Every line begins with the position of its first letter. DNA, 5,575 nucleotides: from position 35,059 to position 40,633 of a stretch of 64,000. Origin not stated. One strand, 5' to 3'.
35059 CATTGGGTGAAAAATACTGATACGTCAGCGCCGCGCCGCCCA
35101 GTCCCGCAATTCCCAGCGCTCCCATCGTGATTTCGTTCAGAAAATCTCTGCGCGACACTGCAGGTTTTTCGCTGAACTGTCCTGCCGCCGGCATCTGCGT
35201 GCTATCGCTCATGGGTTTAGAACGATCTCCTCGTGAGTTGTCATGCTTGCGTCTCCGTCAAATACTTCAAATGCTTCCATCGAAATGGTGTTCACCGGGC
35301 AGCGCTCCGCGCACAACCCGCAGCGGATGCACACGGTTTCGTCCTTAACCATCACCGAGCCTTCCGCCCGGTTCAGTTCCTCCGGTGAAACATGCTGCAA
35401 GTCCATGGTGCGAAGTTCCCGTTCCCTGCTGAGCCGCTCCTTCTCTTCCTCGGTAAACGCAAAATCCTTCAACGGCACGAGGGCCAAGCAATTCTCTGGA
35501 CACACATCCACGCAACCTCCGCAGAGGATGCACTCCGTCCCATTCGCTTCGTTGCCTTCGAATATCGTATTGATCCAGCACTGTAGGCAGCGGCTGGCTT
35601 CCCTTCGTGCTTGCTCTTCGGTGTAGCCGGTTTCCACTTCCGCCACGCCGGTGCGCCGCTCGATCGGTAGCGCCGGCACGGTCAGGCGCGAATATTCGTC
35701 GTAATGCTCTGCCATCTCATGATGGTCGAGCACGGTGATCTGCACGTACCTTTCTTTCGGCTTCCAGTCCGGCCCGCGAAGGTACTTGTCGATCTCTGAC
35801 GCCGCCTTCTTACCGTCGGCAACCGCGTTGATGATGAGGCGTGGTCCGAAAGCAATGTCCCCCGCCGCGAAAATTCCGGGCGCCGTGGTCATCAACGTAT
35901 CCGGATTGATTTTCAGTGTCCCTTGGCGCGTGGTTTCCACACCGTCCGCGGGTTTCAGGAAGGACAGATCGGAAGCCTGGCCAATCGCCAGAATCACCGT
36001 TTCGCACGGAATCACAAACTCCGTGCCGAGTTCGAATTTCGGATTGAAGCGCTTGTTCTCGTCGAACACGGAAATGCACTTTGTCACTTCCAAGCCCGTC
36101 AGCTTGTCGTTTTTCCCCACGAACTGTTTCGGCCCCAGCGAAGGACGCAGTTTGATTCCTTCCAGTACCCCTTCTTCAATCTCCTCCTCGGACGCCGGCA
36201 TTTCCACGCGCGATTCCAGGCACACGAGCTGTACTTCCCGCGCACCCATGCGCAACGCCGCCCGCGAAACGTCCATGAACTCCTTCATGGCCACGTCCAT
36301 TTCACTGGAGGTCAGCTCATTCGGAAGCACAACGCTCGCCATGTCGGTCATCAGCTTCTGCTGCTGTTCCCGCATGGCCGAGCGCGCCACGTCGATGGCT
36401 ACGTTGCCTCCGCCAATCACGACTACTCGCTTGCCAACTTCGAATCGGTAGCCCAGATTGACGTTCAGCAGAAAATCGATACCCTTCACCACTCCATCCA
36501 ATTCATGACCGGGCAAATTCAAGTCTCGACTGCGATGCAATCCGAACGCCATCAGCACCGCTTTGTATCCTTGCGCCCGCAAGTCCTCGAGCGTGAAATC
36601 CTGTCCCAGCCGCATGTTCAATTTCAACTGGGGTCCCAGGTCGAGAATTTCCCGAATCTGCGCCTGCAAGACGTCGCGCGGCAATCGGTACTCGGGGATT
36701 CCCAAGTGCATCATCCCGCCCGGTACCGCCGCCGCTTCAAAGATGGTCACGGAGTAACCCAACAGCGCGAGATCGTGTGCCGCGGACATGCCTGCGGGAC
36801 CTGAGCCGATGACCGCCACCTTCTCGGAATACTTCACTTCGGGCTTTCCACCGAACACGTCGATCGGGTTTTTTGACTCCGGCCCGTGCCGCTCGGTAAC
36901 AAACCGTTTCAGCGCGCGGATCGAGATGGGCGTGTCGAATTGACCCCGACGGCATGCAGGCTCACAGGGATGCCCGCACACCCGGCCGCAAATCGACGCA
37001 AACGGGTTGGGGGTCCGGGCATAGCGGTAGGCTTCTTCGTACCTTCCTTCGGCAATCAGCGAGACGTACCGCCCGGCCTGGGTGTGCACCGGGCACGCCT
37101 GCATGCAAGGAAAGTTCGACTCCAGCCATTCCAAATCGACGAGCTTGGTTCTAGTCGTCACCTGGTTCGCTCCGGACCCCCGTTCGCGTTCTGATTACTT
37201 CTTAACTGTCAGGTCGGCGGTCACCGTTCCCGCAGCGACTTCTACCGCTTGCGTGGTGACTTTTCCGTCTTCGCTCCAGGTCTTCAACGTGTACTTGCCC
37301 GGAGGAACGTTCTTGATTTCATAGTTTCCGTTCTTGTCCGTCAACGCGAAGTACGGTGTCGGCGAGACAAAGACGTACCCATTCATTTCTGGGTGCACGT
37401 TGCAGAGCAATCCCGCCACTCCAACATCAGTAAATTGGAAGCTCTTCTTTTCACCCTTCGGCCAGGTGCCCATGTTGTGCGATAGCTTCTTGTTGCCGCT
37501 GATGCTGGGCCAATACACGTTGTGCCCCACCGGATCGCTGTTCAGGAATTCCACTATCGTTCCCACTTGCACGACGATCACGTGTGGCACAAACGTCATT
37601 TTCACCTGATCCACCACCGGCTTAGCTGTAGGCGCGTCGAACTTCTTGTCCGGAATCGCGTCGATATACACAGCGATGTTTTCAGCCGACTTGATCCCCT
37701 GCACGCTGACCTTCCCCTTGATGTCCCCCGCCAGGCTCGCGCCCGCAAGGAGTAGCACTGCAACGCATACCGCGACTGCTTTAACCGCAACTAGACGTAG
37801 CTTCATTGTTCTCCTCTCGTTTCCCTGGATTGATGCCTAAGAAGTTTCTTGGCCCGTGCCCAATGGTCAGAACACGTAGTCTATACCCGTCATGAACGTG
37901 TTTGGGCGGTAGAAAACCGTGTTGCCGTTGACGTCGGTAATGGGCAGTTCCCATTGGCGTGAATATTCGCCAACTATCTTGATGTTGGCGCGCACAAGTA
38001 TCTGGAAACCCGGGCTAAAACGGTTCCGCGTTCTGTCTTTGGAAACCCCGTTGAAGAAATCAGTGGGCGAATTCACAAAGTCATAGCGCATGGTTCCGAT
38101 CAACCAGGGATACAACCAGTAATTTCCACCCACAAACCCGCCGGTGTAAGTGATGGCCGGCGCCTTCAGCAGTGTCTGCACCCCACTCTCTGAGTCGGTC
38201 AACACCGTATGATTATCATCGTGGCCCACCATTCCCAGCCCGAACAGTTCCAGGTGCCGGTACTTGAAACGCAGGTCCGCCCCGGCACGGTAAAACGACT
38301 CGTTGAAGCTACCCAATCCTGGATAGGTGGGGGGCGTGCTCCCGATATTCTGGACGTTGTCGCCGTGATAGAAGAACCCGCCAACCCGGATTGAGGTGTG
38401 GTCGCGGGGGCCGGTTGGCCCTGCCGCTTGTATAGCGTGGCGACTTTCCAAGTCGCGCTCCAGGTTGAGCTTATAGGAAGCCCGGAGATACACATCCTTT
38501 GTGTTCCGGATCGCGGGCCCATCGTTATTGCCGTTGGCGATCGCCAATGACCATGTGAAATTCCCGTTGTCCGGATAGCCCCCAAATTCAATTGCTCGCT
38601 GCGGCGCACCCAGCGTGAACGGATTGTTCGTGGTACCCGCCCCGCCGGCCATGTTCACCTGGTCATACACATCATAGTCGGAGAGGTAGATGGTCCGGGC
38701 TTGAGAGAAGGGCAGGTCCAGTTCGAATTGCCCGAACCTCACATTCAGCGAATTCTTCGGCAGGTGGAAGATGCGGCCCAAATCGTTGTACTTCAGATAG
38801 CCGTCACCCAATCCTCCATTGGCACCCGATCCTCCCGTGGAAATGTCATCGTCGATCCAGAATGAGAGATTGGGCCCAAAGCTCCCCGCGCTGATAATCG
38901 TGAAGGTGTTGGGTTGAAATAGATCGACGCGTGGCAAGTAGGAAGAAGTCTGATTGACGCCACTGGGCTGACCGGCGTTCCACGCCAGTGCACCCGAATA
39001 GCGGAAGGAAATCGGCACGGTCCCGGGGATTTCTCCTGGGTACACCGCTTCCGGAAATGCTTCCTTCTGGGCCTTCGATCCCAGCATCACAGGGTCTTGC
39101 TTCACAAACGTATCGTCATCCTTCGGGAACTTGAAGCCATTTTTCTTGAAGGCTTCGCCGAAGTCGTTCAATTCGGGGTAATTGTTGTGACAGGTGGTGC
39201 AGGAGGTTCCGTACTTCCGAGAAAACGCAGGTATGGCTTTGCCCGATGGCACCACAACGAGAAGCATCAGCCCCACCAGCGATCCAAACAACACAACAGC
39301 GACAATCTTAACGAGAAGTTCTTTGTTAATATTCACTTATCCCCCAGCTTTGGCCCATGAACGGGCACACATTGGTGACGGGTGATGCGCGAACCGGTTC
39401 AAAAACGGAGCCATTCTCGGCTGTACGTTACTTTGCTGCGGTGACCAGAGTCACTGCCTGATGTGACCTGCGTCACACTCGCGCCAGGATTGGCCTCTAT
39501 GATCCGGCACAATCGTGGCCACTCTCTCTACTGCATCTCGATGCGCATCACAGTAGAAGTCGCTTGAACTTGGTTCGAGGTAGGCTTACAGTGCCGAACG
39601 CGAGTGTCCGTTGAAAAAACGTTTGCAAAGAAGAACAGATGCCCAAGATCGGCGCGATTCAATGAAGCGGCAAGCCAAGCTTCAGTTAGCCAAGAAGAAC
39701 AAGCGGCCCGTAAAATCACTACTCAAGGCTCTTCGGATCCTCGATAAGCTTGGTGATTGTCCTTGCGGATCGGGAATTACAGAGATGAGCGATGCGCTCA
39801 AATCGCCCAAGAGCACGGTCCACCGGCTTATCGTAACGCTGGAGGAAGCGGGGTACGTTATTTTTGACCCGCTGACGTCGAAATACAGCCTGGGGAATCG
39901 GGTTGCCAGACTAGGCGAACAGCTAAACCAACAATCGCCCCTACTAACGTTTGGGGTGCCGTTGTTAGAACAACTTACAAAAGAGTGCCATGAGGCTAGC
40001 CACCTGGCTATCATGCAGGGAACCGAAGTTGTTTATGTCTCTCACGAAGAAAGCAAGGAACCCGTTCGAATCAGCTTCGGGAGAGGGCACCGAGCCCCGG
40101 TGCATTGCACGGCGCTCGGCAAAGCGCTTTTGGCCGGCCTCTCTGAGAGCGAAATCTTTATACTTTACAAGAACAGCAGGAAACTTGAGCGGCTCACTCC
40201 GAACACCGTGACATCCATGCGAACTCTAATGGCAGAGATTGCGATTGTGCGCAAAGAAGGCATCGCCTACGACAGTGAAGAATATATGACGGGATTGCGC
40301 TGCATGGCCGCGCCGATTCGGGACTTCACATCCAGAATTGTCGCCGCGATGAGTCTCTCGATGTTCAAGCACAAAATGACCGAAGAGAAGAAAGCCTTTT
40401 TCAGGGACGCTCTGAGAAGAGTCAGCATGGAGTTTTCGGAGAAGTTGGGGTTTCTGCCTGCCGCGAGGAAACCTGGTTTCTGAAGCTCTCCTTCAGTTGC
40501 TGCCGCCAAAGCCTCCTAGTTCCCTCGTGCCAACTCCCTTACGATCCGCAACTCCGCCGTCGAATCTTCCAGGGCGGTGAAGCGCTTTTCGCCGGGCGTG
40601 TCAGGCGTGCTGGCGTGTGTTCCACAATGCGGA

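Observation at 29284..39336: Non-canonical Rieske/cytochrome b operon with a built-in NfnB/GltD-like flavo-FeS subunit, a heme-porin, a cupredoxin and nine c-type hemes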

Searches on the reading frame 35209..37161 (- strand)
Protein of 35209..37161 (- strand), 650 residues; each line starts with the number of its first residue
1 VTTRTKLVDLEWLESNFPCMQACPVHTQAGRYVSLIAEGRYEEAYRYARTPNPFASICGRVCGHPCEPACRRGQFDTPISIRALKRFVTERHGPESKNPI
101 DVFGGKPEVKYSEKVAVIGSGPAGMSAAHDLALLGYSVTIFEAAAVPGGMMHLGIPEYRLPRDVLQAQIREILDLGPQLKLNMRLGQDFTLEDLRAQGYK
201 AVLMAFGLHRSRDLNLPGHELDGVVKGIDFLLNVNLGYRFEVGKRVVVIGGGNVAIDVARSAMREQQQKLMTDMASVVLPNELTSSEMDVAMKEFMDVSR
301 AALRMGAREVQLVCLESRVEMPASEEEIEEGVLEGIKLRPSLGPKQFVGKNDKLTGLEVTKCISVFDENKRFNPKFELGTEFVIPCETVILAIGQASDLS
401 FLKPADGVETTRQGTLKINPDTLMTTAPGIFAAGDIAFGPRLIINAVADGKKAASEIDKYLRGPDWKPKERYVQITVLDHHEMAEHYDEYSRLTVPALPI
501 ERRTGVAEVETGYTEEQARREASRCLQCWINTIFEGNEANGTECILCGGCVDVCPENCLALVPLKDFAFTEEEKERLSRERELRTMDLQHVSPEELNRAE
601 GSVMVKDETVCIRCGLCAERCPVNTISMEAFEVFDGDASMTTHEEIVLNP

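Call 4: search_protein_families(library=pfam, proteins=[window:35209-37161:-], max_evalue=0.01)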
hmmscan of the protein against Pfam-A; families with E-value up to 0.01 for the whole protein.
window:35209-37161:- (650 aa): 23 families
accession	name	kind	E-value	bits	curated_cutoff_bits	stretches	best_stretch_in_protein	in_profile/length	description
PF07992.20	Pyr_redox_2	-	2.1e-31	109.9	26.1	1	114-450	2-291/291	Pyridine nucleotide-disulphide oxidoreductase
PF14691.11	Fer4_20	-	9.5e-21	74.2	25.8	2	17-91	30-107/113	Dihydroprymidine dehydrogenase domain II, 4Fe-4S cluster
PF13738.12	Pyr_redox_3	-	4.5e-12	46.3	30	1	312-434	183-305/305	Pyridine nucleotide-disulphide oxidoreductase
PF12838.12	Fer4_7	-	4.2e-09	37.2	27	2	544-624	2-51/52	4Fe-4S dicluster domain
PF13450.12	NAD_binding_8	-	3.4e-08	34.1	21.9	1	117-152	1-36/68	NAD(P)-binding Rossmann-like domain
PF00037.32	Fer4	-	3.5e-07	30.2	21.1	2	605-627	2-24/24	4Fe-4S binding domain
PF13237.11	Fer4_10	-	3.7e-07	30.4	25.5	2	604-623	2-21/53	4Fe-4S dicluster domain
PF01266.30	DAO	-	1.2e-06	28.8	27.9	1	114-149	1-37/353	FAD dependent oxidoreductase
PF00070.33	Pyr_redox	-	1.8e-06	28.8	22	1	114-146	1-33/82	Pyridine nucleotide-disulphide oxidoreductase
PF13187.11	Fer4_9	-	3.9e-05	24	27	1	543-625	1-51/52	4Fe-4S dicluster domain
PF03486.20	HI0933_like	-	0.00016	21.6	50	1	114-148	2-36/244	HI0933-like protein Rossmann domain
PF01262.27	AlaDh_PNT_C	-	0.00018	21.5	23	0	104-143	21-59/214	Alanine dehydrogenase/PNT, C-terminal domain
PF12831.13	FAD_oxidored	-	0.0002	21.2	27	1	115-151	2-38/416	FAD dependent oxidoreductase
PF00890.30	FAD_binding_2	-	0.00023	20.9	20.4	1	115-149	2-36/414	FAD binding domain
PF01946.23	Thi4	-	0.00029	20.6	26.2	1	114-154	19-60/235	Thi4 family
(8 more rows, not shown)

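Call 5: search_protein_families(library=ncbifam, proteins=[window:35209-37161:-], max_evalue=0.01)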
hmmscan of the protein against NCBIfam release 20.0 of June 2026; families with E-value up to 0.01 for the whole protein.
window:35209-37161:- (650 aa): 136 families (the best 25 are shown)
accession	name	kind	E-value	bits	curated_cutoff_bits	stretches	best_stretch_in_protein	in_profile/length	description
NF009410.0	PRK12771.1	subfamily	2.3e-138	462.3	516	2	13-272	44-297/566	NAD(P)-binding protein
NF009454.0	PRK12814.1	equivalog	6.2e-117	391.6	916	2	16-265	101-345/657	putative NADPH-dependent glutamate synthase small subunit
NF010590.0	PRK13984.1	equivalog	1.2e-116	390.3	946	2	19-296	198-475/611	putative oxidoreductase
TIGR01316.1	gltA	equivalog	7.6e-89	298.5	471.75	3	16-264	35-293/449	NADPH-dependent glutamate synthase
NF009414.0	PRK12778.1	equivalog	3.1e-85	286.9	1103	3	17-266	337-593/752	bifunctional dihydroorotate dehydrogenase B NAD binding subunit/NADPH-dependent glutamate synthase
TIGR03315.1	Se_ygfK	equivalog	4.1e-81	272.8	835.3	2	18-265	446-688/1012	putative selenate reductase subunit YgfK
TIGR01318.1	gltD_gamma_fam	subfamily_domain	4.5e-67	226.6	482.95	2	18-269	49-308/467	glutamate synthase, small subunit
TIGR01317.1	GOGAT_sm_gam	subfamily_domain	2.7e-61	207.9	447.7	2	20-282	53-322/485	glutamate synthase small subunit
NF009413.0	PRK12775.1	equivalog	1.7e-59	201.6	1895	2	19-264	341-592/1006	putative trifunctional 2-polyprenylphenol hydroxylase/glutamate synthase subunit beta/ferritin domain-containing protein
NF009408.0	PRK12769.1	equivalog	6.6e-58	196.3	1003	3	19-269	236-494/659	formate-dependent uric acid utilization protein AegA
NF009415.0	PRK12779.1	equivalog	1.3e-57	195.4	1519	2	21-265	212-469/944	putative bifunctional glutamate synthase subunit beta/2-polyprenylphenol hydroxylase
NF009409.0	PRK12770.1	subfamily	4.5e-57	193.7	343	2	110-271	16-201/360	putative glutamate synthase subunit beta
NF045663.1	diclust_near_Sec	equivalog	1.6e-47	162.1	530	2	18-210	19-201/759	pyridine nucleotide-disulfide oxidoreductase/dicluster-binding protein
NF009451.0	PRK12809.1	equivalog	1.3e-45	155.8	1154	2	19-266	219-474/639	formate-dependent uric acid utilization protein YgfT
NF045599.1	bili_reduct_long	exception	9.1e-19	67.1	750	1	109-297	378-557/641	bilirubin reductase, long form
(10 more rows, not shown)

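Call 8: find_encoding_contigs(protein=window:35209-37161:-, flank=10000, max_places=6)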
Protein window:35209-37161:- (650 aa): 1 contig read that carries it; 1 place shown.
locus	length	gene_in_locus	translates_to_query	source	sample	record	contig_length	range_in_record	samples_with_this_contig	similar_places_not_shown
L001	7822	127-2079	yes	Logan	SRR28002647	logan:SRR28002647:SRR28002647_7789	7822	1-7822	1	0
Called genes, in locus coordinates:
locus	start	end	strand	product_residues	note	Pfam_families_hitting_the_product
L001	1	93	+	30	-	?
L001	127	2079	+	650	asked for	PF13187:Fer4_9 (faint), PF13237:Fer4_10 (faint), PF14691:Fer4_20, PF01266:DAO (weak), PF07992:Pyr_redox_2, PF13450:NAD_binding_8, PF12838:Fer4_7, PF00037:Fer4 (weak), +2 more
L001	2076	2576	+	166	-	PF00355:Rieske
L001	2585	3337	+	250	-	PF00033:Cytochrome_B, PF14358:DUF4405 (weak), PF13631:Cytochrom_B_N_2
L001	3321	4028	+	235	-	-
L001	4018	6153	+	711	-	PF14495:Cytochrom_C550 (faint), PF14522:Cytochrome_C7 (faint), PF14537:Cytochrom_c3_2 (faint), PF00034:Cytochrom_C, PF13442:Cytochrome_CBB3 (weak), PF02433:FixO (weak), PF00034:Cytochrom_C, PF13442:Cytochrome_CBB3 (weak), +1 more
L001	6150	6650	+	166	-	PF13442:Cytochrome_CBB3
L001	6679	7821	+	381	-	?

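Call 24: search_solved_structures(query=window:35209-37161:-, max_evalue=1e-10)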
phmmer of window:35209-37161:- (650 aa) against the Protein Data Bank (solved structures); distinct sequences matched with E-value up to 1e-10: 15.
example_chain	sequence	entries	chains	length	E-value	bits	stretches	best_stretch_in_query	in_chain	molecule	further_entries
9bov_A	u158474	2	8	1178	1e-91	311.8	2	17-264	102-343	Molybdopterin oxidoreductase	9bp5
9n5u_A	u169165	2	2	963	5.1e-85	289.7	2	17-264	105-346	NfnA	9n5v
8oh5_C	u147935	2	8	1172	1.5e-79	271.6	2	17-264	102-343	Formate dehydrogenase-O, major subunit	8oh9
5jca_L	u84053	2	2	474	7e-71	243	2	17-264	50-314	NADH-dependent Ferredoxin:NADP Oxidoreductase (NfnI) subunit alpha | NADH-dependent Ferredoxin:NADP Oxidoreductase subunit alpha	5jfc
4ylf_B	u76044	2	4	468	2.1e-69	238.1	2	17-264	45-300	Dihydropyrimidine dehydrogenase subunit A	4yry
5vj7_A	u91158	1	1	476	5.4e-64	220.3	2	17-264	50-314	Oxidoreductase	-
6s6s_G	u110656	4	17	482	1.2e-55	192.6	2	19-265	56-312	Glutamate synthase [NADPH] small chain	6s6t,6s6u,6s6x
2vdc_G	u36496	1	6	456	4.4e-54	187.5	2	19-265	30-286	GLUTAMATE SYNTHASE [NADPH] SMALL CHAIN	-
7mfm_I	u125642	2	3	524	1.4e-46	162.7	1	21-269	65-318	Glutamate synthase (NADPH) small chain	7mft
1gt8_A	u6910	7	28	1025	9.7e-41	143.4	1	16-212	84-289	DIHYDROPYRIMIDINE DEHYDROGENASE | Dihydropyrimidine dehydrogenase [NADP(+)]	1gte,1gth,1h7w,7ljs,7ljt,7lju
7m31_A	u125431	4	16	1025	9.7e-41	143.4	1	16-212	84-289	Dihydropyrimidine dehydrogenase [NADP(+)]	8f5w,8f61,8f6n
1h7x_A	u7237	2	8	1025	9.7e-41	143.4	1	16-212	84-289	DIHYDROPYRIMIDINE DEHYDROGENASE | Dihydropyrimidine dehydrogenase [NADP(+)]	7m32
1cjc_A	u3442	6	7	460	8.8e-12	47.8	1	113-277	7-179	PROTEIN (ADRENODOXIN REDUCTASE) | ADRENODOXIN REDUCTASE | NADPH:ADRENODOXIN OXIDOREDUCTASE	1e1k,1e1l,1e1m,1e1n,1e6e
1lqt_A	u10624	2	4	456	6.3e-11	44.9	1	115-279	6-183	FprA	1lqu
2c7g_A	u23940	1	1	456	8.5e-11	44.5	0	115-279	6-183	NADPH-FERREDOXIN REDUCTASE FPRA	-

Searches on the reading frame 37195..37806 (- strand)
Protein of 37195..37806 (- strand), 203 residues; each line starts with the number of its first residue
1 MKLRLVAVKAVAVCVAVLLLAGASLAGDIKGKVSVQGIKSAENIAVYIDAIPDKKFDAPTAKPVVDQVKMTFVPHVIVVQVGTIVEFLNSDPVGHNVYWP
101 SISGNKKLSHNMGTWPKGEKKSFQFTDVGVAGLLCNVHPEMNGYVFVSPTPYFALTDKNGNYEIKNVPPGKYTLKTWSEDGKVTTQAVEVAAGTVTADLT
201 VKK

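Call 4: search_protein_families(library=pfam, proteins=[window:37195-37806:-], max_evalue=0.01)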
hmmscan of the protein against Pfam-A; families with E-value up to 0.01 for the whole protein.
window:37195-37806:- (203 aa): 6 families
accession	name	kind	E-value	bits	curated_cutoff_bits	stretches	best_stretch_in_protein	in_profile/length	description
PF14686.12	fn3_3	-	1.4e-08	34.8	24.4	1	152-196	27-73/75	Polysaccharide lyase family 4, domain II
PF00127.26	Copper-bind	-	1.6e-07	32.1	21.2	1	64-147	6-98/99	Copper binding proteins, plastocyanin/azurin family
PF13620.12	CarboxypepD_reg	-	2.2e-07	31.6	32.3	1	149-200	27-80/82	Carboxypeptidase regulatory-like domain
PF13715.12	CarbopepD_reg_2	-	1.7e-05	25.2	32.2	1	145-192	19-66/88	CarboxypepD_reg-like domain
PF17210.9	SdrD_B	-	0.0034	18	29.7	1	154-190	42-78/112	SdrD B-like domain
PF17802.7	SpaA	-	0.0047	17.5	23.1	1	155-175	37-57/91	Prealbumin-like fold domain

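Call 5: search_protein_families(library=ncbifam, proteins=[window:37195-37806:-], max_evalue=0.01)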
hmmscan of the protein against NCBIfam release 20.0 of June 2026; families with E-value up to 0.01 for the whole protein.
window:37195-37806:- (203 aa): 1 family
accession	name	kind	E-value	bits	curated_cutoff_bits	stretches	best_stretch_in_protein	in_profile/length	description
TIGR02657.1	amicyanin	equivalog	1.7e-06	28.3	110.2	1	65-147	1-82/83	amicyanin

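Call 70: search_solved_structures(query=window:37195-37806:-, max_evalue=0.01)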
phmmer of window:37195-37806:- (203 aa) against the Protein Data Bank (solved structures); distinct sequences matched with E-value up to 0.01: 17.
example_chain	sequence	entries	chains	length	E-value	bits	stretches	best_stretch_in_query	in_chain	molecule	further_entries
2gb2_A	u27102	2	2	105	2.4e-06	30.5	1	62-147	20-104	Amicyanin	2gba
1sf3_A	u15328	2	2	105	1.6e-05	27.8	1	62-147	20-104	Amicyanin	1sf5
4p5r_A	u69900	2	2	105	1.7e-05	27.8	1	62-147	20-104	Amicyanin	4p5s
1sfd_A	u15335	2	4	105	2.3e-05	27.3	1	62-147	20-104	Amicyanin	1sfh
1mda_A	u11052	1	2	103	3.1e-05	26.9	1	62-147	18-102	AMICYANIN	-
1aac_A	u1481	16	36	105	3.2e-05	26.9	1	62-147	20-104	AMICYANIN | PROTEIN (AMICYANIN)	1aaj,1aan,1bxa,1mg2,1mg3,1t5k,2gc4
2qdv_A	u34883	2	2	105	4.4e-05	26.4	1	62-147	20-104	Amicyanin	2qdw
3ie9_A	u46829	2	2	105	8.2e-05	25.5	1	62-147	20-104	Amicyanin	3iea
2idt_A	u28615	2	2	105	0.00015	24.6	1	62-147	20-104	Amicyanin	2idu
2idq_A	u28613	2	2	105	0.00021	24.2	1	62-147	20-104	Amicyanin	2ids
3rym_A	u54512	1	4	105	0.00021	24.2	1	62-147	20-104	Amicyanin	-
3ply_A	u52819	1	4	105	0.00057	22.8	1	62-147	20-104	Amicyanin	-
3c75_A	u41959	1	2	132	0.00058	22.8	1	51-147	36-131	Amicyanin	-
1id2_A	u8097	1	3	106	0.00064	22.6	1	53-147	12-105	AMICYANIN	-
5fc9_A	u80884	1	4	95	0.0011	21.8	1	74-148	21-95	Blue (Type 1) copper domain protein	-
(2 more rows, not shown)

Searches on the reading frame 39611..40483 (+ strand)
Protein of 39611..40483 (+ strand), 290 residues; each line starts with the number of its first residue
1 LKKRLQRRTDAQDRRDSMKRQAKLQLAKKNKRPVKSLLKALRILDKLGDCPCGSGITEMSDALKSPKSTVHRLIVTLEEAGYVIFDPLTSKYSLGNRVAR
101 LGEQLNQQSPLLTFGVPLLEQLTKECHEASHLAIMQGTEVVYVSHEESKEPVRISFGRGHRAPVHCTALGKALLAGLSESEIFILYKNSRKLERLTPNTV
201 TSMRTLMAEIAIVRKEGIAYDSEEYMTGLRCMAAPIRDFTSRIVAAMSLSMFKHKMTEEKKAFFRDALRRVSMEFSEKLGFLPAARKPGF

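Call 33: search_protein_families(library=pfam, proteins=[window:39611-40483:+], max_evalue=0.001)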
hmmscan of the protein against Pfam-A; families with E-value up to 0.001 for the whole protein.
window:39611-40483:+ (290 aa): 2 families
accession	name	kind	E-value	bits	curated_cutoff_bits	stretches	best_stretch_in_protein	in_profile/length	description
PF01614.24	IclR_C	-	1.3e-42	145.8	24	1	111-274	9-171/174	Bacterial transcriptional regulator IclR C-terminal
PF09339.16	HTH_IclR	-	5.6e-13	48.9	22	1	36-86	1-51/52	IclR helix-turn-helix domain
